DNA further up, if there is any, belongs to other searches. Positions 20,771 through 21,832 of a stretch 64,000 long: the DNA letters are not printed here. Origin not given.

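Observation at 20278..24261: Folate one-carbon enzymes (FolD plus 5-formyl-THF cyclo-ligase) embedded with a de-N-acetylase and a sugar N-formyltransferase inside a nonulosonic-acid operon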

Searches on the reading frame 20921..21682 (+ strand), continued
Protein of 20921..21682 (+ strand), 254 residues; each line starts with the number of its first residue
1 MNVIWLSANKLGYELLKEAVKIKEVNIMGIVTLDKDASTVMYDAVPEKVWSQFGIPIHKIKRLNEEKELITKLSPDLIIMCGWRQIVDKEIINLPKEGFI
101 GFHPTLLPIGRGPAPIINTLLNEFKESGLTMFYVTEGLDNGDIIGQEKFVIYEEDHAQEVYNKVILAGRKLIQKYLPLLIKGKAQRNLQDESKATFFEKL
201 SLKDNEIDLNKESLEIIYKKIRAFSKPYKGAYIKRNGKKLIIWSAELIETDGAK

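Call 19: find_encoding_contigs(protein=P0016, flank=10000, max_places=1)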
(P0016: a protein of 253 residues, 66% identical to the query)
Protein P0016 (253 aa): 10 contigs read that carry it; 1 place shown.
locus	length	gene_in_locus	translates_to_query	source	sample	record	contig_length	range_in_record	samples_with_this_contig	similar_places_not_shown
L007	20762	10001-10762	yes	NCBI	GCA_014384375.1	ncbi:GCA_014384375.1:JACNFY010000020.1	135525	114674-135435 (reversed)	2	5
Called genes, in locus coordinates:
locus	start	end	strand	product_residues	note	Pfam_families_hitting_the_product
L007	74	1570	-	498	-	PF01663:Phosphodiest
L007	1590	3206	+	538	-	PF02350:Epimerase_2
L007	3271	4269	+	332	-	PF04055:Radical_SAM, PF13186:SPASM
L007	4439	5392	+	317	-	PF03102:NeuB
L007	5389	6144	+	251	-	PF02348:CTP_transf_3, PF12804:NTP_transf_3 (weak)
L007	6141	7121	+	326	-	PF01408:GFO_IDH_MocA, PF02826:2-Hacid_dh_C (faint), PF22725:GFO_IDH_MocA_C3, PF02894:GFO_IDH_MocA_C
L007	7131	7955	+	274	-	PF00106:adh_short, PF01370:Epimerase (faint), PF13561:adh_short_C2, PF00106:adh_short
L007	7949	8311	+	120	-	PF07883:Cupin_2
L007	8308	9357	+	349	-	PF03102:NeuB, PF08666:SAF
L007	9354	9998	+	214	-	PF02585:PIG-L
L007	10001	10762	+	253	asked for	PF00551:Formyl_trans_N, PF02911:Formyl_trans_C (weak)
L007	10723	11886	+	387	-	PF02350:Epimerase_2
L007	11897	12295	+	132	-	PF25084:LbH_EIF2B (faint), PF00132:Hexapep, PF14602:Hexapep_2 (weak)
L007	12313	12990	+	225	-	PF00551:Formyl_trans_N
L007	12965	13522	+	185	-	PF01812:5-FTHF_cyc-lig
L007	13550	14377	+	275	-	PF00763:THF_DHG_CYH, PF02882:THF_DHG_CYH_C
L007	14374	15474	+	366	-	PF01041:DegT_DnrJ_EryC1, PF01053:Cys_Met_Meta_PP, PF01212:Beta_elim_lyase (weak)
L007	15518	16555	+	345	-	PF01073:3Beta_HSD, PF01370:Epimerase, PF02719:Polysacc_synt_2, PF04321:RmlD_sub_bind, PF05368:NmrA (weak), PF07993:NAD_binding_4 (weak), PF16363:GDP_Man_Dehyd, PF13460:NAD_binding_10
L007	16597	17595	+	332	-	PF01073:3Beta_HSD, PF01370:Epimerase, PF02719:Polysacc_synt_2, PF04321:RmlD_sub_bind, PF07993:NAD_binding_4 (faint), PF16363:GDP_Man_Dehyd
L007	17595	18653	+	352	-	PF00535:Glycos_transf_2, PF13641:Glyco_tranf_2_3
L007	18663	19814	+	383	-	PF04464:Glyphos_transf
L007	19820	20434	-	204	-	PF00132:Hexapep (weak), PF14602:Hexapep_2 (weak)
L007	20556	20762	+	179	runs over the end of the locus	PF01467:CTP_transf_like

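Call 20: find_encoding_contigs(protein=P0047, flank=10000, max_places=1)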
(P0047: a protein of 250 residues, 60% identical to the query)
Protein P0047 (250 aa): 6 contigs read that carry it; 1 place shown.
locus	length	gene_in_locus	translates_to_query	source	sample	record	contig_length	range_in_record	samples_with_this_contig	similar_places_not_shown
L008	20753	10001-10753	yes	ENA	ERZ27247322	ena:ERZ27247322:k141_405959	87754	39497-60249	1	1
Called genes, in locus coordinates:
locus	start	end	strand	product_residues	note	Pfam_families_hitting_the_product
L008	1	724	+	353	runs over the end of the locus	PF13489:Methyltransf_23, PF13847:Methyltransf_31 (weak), PF08241:Methyltransf_11, PF08242:Methyltransf_12, PF13649:Methyltransf_25 (weak)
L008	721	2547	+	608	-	PF02543:Carbam_trans_N, PF16861:Carbam_trans_C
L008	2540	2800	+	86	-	-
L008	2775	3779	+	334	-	PF13472:Lipase_GDSL_2 (weak)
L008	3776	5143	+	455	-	PF00535:Glycos_transf_2, PF12804:NTP_transf_3 (faint), PF13641:Glyco_tranf_2_3, PF02348:CTP_transf_3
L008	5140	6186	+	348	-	PF02615:Ldh_2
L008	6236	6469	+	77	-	PF12728:HTH_17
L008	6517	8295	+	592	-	PF00664:ABC_membrane, PF00005:ABC_tran, PF02463:SMC_N (faint), PF13304:AAA_21 (faint)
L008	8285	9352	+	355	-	PF03102:NeuB, PF08666:SAF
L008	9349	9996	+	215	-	PF02585:PIG-L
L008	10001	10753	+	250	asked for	PF00551:Formyl_trans_N, PF02911:Formyl_trans_C (faint)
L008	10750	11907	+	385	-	PF02350:Epimerase_2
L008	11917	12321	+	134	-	PF00132:Hexapep (weak)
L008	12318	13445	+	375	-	PF01041:DegT_DnrJ_EryC1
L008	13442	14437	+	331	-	PF00106:adh_short, PF01073:3Beta_HSD, PF01370:Epimerase, PF02719:Polysacc_synt_2, PF04321:RmlD_sub_bind, PF05368:NmrA (weak), PF16363:GDP_Man_Dehyd, PF07993:NAD_binding_4 (weak), +1 more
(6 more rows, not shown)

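Call 21: find_encoding_contigs(protein=P0054, flank=10000, max_places=1)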
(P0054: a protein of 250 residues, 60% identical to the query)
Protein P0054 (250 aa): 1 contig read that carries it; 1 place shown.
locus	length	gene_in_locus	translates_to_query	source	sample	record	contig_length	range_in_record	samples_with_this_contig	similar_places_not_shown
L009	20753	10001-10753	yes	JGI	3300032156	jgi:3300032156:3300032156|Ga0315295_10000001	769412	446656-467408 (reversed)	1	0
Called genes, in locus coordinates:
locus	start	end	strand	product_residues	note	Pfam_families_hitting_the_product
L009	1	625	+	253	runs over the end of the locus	PF01066:CDP-OH_P_transf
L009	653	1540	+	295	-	PF14907:NTP_transf_5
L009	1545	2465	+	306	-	PF07475:Hpr_kinase_C (weak)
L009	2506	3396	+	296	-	PF03706:LPG_synthase_TM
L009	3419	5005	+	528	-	PF02350:Epimerase_2, PF04464:Glyphos_transf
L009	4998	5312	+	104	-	PF02348:CTP_transf_3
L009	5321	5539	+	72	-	-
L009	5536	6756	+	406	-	-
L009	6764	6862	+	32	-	-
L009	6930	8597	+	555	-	PF02348:CTP_transf_3, PF03102:NeuB, PF08666:SAF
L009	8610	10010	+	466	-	PF00763:THF_DHG_CYH, PF02882:THF_DHG_CYH_C, PF01812:5-FTHF_cyc-lig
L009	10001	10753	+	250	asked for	PF00551:Formyl_trans_N, PF02911:Formyl_trans_C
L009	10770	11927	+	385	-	PF02350:Epimerase_2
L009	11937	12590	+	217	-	PF02585:PIG-L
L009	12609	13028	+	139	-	PF14602:Hexapep_2 (faint), PF00132:Hexapep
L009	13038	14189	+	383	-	PF00155:Aminotran_1_2, PF00266:Aminotran_5 (weak), PF01041:DegT_DnrJ_EryC1, PF01212:Beta_elim_lyase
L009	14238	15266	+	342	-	PF00106:adh_short, PF01370:Epimerase, PF02719:Polysacc_synt_2, PF04321:RmlD_sub_bind, PF05368:NmrA (weak), PF01073:3Beta_HSD, PF13460:NAD_binding_10, PF16363:GDP_Man_Dehyd, +1 more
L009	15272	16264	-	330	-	PF04055:Radical_SAM, PF13186:SPASM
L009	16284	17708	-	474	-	PF02310:B12-binding, PF04055:Radical_SAM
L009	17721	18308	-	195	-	PF13489:Methyltransf_23, PF07021:MetW, PF13847:Methyltransf_31, PF08241:Methyltransf_11, PF08242:Methyltransf_12, PF13649:Methyltransf_25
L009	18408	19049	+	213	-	PF05401:NodS (weak), PF02353:CMAS, PF07021:MetW, PF13489:Methyltransf_23, PF13847:Methyltransf_31 (weak), PF08241:Methyltransf_11, PF08242:Methyltransf_12, PF13649:Methyltransf_25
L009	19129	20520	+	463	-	PF02310:B12-binding, PF04055:Radical_SAM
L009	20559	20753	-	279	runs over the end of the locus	PF01522:Polysacc_deac_1, PF10096:DUF2334 (weak)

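Call 31: find_related_loci(query=A1, collection=genome_contigs, flank=10000)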
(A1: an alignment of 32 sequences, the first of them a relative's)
Query A1 (254 aa) in genome_contigs; peptide patterns used: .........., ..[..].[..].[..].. (x = any residue, [..] = any of these).
95 stretches matched a pattern; 62 encode a relative of the query (tblastn E <= 1e-3); 61 distinct loci.
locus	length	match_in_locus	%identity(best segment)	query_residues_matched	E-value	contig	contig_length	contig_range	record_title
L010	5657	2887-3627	65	1-247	7e-109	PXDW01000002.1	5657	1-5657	MAG: Candidatus Woesearchaeota archaeon isolate T3Sed10_350R1 T3-Sed10-C40160, whole genome shotgun sequence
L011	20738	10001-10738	66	1-247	7e-107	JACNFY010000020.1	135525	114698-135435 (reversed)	MAG: Nanobdellati archaeon isolate NIOZ-UU113 NIOZ-UU_NODE_72_length_135525_cov_10.7666, whole genome shotgun sequence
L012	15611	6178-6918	63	1-247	2e-106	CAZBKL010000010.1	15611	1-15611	MAG TPA_asm: uncultured archaeon isolate binchicken_co91_465 genome assembly, contig: NODE_4405_length_15611_cov_5.44220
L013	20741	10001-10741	64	1-247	1e-104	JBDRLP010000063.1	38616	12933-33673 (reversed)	MAG: Candidatus Iainarchaeum archaeon isolate MEGAHIT-group-1.784 k141_2565095, whole genome shotgun sequence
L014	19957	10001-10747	61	1-249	3e-104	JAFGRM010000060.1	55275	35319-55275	MAG: Candidatus Woesearchaeota archaeon isolate Zod_Metabat.828 k87_9242785, whole genome shotgun sequence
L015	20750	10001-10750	60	1-250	1e-103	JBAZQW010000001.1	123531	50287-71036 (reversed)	MAG: Desulfotomaculaceae bacterium isolate SO_2017_SWC_8 scaffold_174_c1_LP-4_2017, whole genome shotgun sequence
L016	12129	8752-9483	60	2-247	2e-102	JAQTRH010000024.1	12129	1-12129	MAG: Candidatus Nanoarchaeia archaeon isolate STB_159 NODE_13238_length_12129_cov_2.538244_Sandtown_B, whole genome shot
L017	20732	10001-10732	61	3-247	3e-102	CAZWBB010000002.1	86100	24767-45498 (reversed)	MAG TPA_asm: uncultured Methanosarcinales archaeon isolate SRP077602_co2_374 genome assembly, contig: NODE_371_length_86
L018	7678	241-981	60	1-247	7e-102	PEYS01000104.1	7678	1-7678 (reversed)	MAG: Candidatus Woesearchaeota archaeon CG08_land_8_20_14_0_20_47_9 CG08_land_8_20_14_0.20_scaffold_7804_c, whole genome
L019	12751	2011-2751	62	1-247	4e-101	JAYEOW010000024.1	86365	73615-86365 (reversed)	MAG: Candidatus Margulisiibacteriota bacterium isolate MAG019 MAG019_24, whole genome shotgun sequence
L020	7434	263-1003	58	1-247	8e-101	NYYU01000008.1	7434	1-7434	MAG: Parcubacteria group bacterium isolate ARS72 80804, whole genome shotgun sequence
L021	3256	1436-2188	61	1-251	9e-103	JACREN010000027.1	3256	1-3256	MAG: Candidatus Gottesmanbacteria bacterium isolate NC_groundwater_1700_Pr3_B-0.1um_46_16 SR-2_scaffold_141_1012829, who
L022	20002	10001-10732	63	1-246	2e-100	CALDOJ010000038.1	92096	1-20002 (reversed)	MAG TPA_asm: Candidatus Woesearchaeota archaeon isolate ERR2206790_bin.73_CONCOCT_v1.1_MAG genome assembly, contig: ERZ8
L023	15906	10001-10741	61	1-247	4e-100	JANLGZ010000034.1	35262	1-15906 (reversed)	MAG: archaeon isolate P6-4 k99_235830, whole genome shotgun sequence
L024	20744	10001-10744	60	1-247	4e-100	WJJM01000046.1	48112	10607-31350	MAG: Candidatus Woesearchaeota archaeon isolate Bin_028 k141_2939494, whole genome shotgun sequence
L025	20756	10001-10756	57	1-254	4e-99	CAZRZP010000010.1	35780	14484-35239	MAG TPA_asm: uncultured Methanosarcinales archaeon isolate SRP200020_co5_201 genome assembly, contig: NODE_1745_length_3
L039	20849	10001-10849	54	3-249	2e-99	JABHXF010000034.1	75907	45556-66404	MAG: Candidatus Woesearchaeota archaeon isolate SI047_bin3 k141_1023309, whole genome shotgun sequence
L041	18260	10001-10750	56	3-246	4e-87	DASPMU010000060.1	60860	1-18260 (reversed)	MAG TPA_asm: Alphaproteobacteria bacterium isolate SMAG_U12101 k141_47077, whole genome shotgun sequence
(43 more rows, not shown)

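Call 50: predict_structure(alignment_id=A1)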
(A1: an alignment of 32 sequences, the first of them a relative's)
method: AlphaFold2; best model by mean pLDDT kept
length: 254 residues; sequences in the alignment: 32
mean_pLDDT: 94.4   pTM: 0.91
mean pLDDT of the five models: 94.4, 94.1, 93.0, 91.8, 89.6
residues with pLDDT >= 90: 223; 70-90: 28; 50-70: 2; < 50: 1
segments of 3 or more residues with pLDDT < 50: none
pLDDT, mean of each block of 10 residues (from residue 1): 96 98 96 88 90 96 94 97 88 96 97 95 98 93 98 97 99 98 96 93 89 96 95 95 94 56
secondary structure, 60 per line:
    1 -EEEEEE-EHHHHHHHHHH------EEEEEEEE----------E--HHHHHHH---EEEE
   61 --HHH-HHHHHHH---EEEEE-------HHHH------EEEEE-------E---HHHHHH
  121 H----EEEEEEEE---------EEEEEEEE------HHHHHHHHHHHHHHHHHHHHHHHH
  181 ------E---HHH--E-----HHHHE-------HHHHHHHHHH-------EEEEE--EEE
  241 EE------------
elements in order: E2-7 H10-19 E26-33 H47-53 E57-60 H67-73 E77-81 H89-92 E99-103 H115-121 E126-133 E143-150 H157-180 H202-205 H214-223 E231-235 E238-242

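Call 55: fold_search(model_id=the predicted structure, library=pdb)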
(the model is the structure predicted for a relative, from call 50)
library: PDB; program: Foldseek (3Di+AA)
matches with E <= 10: 1649; with E <= 0.001: 161
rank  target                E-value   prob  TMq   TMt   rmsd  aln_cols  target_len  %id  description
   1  4iqf_B                5.1e-25  1.00  0.84  0.69   3.7       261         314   30  Crystal Structure of Methyionyl-tRNA Formyltransferase from Bacillus anthracis (released 2013-01-23)
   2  5j63_B                6.2e-25  1.00  0.85  0.73   2.8       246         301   26  Crystal Structure of the N-terminal N-formyltransferase Domain (residues 1-306) of Escherichia coli Arna in Complex wi (released 2016-05-25)
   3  5j63_A                6.6e-25  1.00  0.85  0.73   2.8       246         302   26  Crystal Structure of the N-terminal N-formyltransferase Domain (residues 1-306) of Escherichia coli Arna in Complex wi (released 2016-05-25)
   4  2bln_A                6.6e-25  1.00  0.85  0.73   3.2       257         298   26  N-terminal formyltransferase domain of ArnA in complex with N-5- formyltetrahydrofolate and UMP (released 2005-04-08)
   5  1yrw                  3.0e-24  1.00  0.84  0.74   2.6       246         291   25  Crystal Structure of E.coli ArnA Transformylase Domain (released 2005-04-12)
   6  4iqf_A                4.1e-24  1.00  0.81  0.67   4.2       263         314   30  Crystal Structure of Methyionyl-tRNA Formyltransferase from Bacillus anthracis (released 2013-01-23)
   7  5j63_D                8.3e-24  1.00  0.86  0.73   2.7       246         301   26  Crystal Structure of the N-terminal N-formyltransferase Domain (residues 1-306) of Escherichia coli Arna in Complex wi (released 2016-05-25)
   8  5j63_C                8.3e-24  1.00  0.87  0.78   2.7       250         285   26  Crystal Structure of the N-terminal N-formyltransferase Domain (residues 1-306) of Escherichia coli Arna in Complex wi (released 2016-05-25)
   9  4iqf_C                3.6e-23  1.00  0.81  0.66   3.8       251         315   30  Crystal Structure of Methyionyl-tRNA Formyltransferase from Bacillus anthracis (released 2013-01-23)
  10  3r8x                  4.6e-23  1.00  0.82  0.68   3.8       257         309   26  Crystal Structure of Methionyl-tRNA Formyltransferase from Yersinia pestis complexed with L-methionine (released 2011-04-13)
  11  4wkg_F                4.9e-23  1.00  0.85  0.36   3.4       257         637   26  The crystal structure of apo ArnA features an unexpected central binding pocket and provides an explanation for enzyma (released 2014-12-17)
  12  4wkg_C                6.3e-23  1.00  0.84  0.35   2.7       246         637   26  The crystal structure of apo ArnA features an unexpected central binding pocket and provides an explanation for enzyma (released 2014-12-17)
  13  1z7e_A                9.8e-23  1.00  0.84  0.35   3.3       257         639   26  Crystal structure of full length ArnA (released 2005-06-07)
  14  1z7e_D                1.4e-22  1.00  0.83  0.34   2.8       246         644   27  Crystal structure of full length ArnA (released 2005-06-07)
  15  4qpd_A                2.7e-22  1.00  0.84  0.70   3.2       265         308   28  Crystal structure of the hydrolase domain of 10-formyltetrahydrofolate dehydrogenase (wild-type) complex with tetrahyd (released 2015-04-15)
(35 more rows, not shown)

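Call 66: search_protein_families(library=pfam, proteins=[L007:12313-12987:+], max_evalue=0.01)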
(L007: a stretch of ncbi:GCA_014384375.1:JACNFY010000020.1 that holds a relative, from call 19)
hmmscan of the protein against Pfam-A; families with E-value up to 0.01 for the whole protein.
L007:12313-12987:+ (225 aa): 1 family
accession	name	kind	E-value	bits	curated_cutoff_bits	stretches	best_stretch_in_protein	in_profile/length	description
PF00551.24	Formyl_trans_N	-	6.4e-13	49.3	26.1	1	57-145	89-179/181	Formyl transferase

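Call 70: search_protein_families(library=pfam, proteins=[L041:11999-14653:+, L039:12037-13623:+, L039:9950-12073:+, L017:8762-10744:+, L017:10767-12629:+], max_evalue=0.001)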
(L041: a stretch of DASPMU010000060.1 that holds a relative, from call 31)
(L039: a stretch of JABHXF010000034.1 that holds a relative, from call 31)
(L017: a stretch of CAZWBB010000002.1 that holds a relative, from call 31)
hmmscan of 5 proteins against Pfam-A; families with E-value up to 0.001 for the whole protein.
L041:11999-14653:+ (885 aa): 5 families
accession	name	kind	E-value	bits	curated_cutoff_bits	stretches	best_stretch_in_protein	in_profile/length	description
PF00464.25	SHMT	-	2.2e-160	534.1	27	1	179-552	4-399/399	Serine hydroxymethyltransferase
PF02882.25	THF_DHG_CYH_C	-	6.5e-58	195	27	1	715-868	2-156/160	Tetrahydrofolate dehydrogenase/cyclohydrolase, NAD(P)-binding domain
PF00763.28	THF_DHG_CYH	-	3.3e-30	105.1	32.8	1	602-711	1-115/115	Tetrahydrofolate dehydrogenase/cyclohydrolase, catalytic domain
PF00132.30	Hexapep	-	5e-11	42.3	27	1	108-141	2-35/36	Bacterial transferase hexapeptide (six repeats)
PF14602.12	Hexapep_2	-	1.1e-08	35.1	27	1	108-136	2-28/34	Hexapeptide repeat of succinyl-transferase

L039:12037-13623:+ (529 aa): 3 families
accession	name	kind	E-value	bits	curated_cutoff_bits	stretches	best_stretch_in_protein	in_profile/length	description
PF02882.25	THF_DHG_CYH_C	-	7.7e-51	172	27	1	356-509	4-158/160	Tetrahydrofolate dehydrogenase/cyclohydrolase, NAD(P)-binding domain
PF01812.26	5-FTHF_cyc-lig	-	3.2e-44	151.5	27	1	32-216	1-186/186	5-formyltetrahydrofolate cyclo-ligase family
PF00763.28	THF_DHG_CYH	-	1.9e-37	128.5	32.8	1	234-350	1-115/115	Tetrahydrofolate dehydrogenase/cyclohydrolase, catalytic domain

L039:9950-12073:+ (708 aa): 3 families
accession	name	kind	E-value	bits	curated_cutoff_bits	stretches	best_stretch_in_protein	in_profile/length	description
PF02350.25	Epimerase_2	-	1.1e-83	281.5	30.6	1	350-692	2-346/347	UDP-N-acetylglucosamine 2-epimerase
PF00551.24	Formyl_trans_N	-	2.4e-21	76.8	26.1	1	81-182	72-173/181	Formyl transferase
PF02911.23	Formyl_trans_C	-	1.5e-06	28.8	21.1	1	254-304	5-53/100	Formyl transferase, C-terminal domain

L017:8762-10744:+ (661 aa): 4 families
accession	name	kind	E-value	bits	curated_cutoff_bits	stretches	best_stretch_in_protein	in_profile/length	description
PF03102.20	NeuB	-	9.4e-95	317.1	22.1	1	95-330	1-237/241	NeuB family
PF00551.24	Formyl_trans_N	-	2.1e-18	67.1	26.1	1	478-584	73-179/181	Formyl transferase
PF02911.23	Formyl_trans_C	-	5.5e-09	36.5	21.1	1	615-660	7-50/100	Formyl transferase, C-terminal domain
PF08666.17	SAF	-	3.2e-08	34.4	21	1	349-405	2-62/63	SAF domain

L017:10767-12629:+ (621 aa): 2 families
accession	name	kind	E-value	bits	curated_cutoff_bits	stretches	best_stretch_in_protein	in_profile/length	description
PF02350.25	Epimerase_2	-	4.6e-82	276.1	30.6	1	30-373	2-346/347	UDP-N-acetylglucosamine 2-epimerase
PF02585.22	PIG-L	-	8.1e-28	97.9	28.2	1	408-527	1-127/129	GlcNAc-PI de-N-acetylase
